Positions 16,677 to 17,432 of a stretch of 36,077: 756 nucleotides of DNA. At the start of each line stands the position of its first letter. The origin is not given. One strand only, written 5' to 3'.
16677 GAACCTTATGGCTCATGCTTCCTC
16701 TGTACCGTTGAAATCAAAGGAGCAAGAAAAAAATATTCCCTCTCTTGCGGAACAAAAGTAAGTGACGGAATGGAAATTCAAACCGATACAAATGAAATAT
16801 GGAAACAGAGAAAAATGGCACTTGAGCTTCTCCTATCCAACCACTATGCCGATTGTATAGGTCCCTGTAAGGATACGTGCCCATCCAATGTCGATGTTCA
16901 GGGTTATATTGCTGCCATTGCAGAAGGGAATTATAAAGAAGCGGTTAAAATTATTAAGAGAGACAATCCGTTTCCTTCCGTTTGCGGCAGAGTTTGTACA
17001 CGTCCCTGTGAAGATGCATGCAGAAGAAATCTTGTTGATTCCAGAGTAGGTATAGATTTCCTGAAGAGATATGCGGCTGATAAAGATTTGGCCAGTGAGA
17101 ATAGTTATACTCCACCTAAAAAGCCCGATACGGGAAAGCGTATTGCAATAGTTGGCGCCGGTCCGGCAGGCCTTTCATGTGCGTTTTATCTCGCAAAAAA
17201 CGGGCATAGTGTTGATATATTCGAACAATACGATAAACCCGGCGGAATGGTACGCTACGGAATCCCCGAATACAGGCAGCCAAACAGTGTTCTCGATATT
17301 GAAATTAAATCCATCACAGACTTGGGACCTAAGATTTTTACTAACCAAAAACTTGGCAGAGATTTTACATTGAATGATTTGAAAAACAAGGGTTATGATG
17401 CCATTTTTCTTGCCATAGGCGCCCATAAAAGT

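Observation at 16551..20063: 1170-aa fusion with a GltD-type NAD(P)H module inserted inside a NuoG/FdhA-like Fe-S scaffold and a truncated, degenerate molybdopterin-type domain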

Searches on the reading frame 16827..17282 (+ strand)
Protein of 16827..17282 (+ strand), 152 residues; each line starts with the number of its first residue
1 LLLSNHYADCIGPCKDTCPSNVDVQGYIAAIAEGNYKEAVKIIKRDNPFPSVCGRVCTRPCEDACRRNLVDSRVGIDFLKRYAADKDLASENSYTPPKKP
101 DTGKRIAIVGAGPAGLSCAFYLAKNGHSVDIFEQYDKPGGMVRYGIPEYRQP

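Call 23: search_solved_structures(query=window:16827-17282:+, max_evalue=1e-10, show_alignments=5)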
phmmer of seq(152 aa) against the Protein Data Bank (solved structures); distinct sequences matched with E-value up to 1e-10: 12.
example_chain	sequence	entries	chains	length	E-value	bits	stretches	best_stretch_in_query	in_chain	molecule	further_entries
9bov_A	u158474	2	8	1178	1.3e-54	187.6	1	1-152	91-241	Molybdopterin oxidoreductase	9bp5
9n5u_A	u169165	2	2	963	3.9e-53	182.8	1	1-152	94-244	NfnA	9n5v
8oh5_C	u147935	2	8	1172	1.3e-49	171.3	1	1-150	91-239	Formate dehydrogenase-O, major subunit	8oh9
4ylf_B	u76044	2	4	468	3.9e-31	111.3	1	12-152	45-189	Dihydropyrimidine dehydrogenase subunit A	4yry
5jca_L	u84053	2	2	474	3.6e-28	101.6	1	12-152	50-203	NADH-dependent Ferredoxin:NADP Oxidoreductase (NfnI) subunit alpha | NADH-dependent Ferredoxin:NADP Oxidoreductase subunit alpha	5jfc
5vj7_A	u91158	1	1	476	7.1e-28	100.7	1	12-152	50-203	Oxidoreductase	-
7mfm_I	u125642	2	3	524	2e-27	99.2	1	18-149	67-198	Glutamate synthase (NADPH) small chain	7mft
2vdc_G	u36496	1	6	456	7.3e-22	81.1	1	6-150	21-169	GLUTAMATE SYNTHASE [NADPH] SMALL CHAIN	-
6s6s_G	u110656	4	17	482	8.7e-22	80.9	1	6-150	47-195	Glutamate synthase [NADPH] small chain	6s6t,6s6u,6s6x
7m31_A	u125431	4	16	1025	5.9e-19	71.7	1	12-152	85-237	Dihydropyrimidine dehydrogenase [NADP(+)]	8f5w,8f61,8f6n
1gt8_A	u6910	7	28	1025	5.9e-19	71.7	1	12-152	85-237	DIHYDROPYRIMIDINE DEHYDROGENASE | Dihydropyrimidine dehydrogenase [NADP(+)]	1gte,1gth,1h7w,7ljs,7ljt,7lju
1h7x_A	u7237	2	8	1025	5.9e-19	71.7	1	12-152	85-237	DIHYDROPYRIMIDINE DEHYDROGENASE | Dihydropyrimidine dehydrogenase [NADP(+)]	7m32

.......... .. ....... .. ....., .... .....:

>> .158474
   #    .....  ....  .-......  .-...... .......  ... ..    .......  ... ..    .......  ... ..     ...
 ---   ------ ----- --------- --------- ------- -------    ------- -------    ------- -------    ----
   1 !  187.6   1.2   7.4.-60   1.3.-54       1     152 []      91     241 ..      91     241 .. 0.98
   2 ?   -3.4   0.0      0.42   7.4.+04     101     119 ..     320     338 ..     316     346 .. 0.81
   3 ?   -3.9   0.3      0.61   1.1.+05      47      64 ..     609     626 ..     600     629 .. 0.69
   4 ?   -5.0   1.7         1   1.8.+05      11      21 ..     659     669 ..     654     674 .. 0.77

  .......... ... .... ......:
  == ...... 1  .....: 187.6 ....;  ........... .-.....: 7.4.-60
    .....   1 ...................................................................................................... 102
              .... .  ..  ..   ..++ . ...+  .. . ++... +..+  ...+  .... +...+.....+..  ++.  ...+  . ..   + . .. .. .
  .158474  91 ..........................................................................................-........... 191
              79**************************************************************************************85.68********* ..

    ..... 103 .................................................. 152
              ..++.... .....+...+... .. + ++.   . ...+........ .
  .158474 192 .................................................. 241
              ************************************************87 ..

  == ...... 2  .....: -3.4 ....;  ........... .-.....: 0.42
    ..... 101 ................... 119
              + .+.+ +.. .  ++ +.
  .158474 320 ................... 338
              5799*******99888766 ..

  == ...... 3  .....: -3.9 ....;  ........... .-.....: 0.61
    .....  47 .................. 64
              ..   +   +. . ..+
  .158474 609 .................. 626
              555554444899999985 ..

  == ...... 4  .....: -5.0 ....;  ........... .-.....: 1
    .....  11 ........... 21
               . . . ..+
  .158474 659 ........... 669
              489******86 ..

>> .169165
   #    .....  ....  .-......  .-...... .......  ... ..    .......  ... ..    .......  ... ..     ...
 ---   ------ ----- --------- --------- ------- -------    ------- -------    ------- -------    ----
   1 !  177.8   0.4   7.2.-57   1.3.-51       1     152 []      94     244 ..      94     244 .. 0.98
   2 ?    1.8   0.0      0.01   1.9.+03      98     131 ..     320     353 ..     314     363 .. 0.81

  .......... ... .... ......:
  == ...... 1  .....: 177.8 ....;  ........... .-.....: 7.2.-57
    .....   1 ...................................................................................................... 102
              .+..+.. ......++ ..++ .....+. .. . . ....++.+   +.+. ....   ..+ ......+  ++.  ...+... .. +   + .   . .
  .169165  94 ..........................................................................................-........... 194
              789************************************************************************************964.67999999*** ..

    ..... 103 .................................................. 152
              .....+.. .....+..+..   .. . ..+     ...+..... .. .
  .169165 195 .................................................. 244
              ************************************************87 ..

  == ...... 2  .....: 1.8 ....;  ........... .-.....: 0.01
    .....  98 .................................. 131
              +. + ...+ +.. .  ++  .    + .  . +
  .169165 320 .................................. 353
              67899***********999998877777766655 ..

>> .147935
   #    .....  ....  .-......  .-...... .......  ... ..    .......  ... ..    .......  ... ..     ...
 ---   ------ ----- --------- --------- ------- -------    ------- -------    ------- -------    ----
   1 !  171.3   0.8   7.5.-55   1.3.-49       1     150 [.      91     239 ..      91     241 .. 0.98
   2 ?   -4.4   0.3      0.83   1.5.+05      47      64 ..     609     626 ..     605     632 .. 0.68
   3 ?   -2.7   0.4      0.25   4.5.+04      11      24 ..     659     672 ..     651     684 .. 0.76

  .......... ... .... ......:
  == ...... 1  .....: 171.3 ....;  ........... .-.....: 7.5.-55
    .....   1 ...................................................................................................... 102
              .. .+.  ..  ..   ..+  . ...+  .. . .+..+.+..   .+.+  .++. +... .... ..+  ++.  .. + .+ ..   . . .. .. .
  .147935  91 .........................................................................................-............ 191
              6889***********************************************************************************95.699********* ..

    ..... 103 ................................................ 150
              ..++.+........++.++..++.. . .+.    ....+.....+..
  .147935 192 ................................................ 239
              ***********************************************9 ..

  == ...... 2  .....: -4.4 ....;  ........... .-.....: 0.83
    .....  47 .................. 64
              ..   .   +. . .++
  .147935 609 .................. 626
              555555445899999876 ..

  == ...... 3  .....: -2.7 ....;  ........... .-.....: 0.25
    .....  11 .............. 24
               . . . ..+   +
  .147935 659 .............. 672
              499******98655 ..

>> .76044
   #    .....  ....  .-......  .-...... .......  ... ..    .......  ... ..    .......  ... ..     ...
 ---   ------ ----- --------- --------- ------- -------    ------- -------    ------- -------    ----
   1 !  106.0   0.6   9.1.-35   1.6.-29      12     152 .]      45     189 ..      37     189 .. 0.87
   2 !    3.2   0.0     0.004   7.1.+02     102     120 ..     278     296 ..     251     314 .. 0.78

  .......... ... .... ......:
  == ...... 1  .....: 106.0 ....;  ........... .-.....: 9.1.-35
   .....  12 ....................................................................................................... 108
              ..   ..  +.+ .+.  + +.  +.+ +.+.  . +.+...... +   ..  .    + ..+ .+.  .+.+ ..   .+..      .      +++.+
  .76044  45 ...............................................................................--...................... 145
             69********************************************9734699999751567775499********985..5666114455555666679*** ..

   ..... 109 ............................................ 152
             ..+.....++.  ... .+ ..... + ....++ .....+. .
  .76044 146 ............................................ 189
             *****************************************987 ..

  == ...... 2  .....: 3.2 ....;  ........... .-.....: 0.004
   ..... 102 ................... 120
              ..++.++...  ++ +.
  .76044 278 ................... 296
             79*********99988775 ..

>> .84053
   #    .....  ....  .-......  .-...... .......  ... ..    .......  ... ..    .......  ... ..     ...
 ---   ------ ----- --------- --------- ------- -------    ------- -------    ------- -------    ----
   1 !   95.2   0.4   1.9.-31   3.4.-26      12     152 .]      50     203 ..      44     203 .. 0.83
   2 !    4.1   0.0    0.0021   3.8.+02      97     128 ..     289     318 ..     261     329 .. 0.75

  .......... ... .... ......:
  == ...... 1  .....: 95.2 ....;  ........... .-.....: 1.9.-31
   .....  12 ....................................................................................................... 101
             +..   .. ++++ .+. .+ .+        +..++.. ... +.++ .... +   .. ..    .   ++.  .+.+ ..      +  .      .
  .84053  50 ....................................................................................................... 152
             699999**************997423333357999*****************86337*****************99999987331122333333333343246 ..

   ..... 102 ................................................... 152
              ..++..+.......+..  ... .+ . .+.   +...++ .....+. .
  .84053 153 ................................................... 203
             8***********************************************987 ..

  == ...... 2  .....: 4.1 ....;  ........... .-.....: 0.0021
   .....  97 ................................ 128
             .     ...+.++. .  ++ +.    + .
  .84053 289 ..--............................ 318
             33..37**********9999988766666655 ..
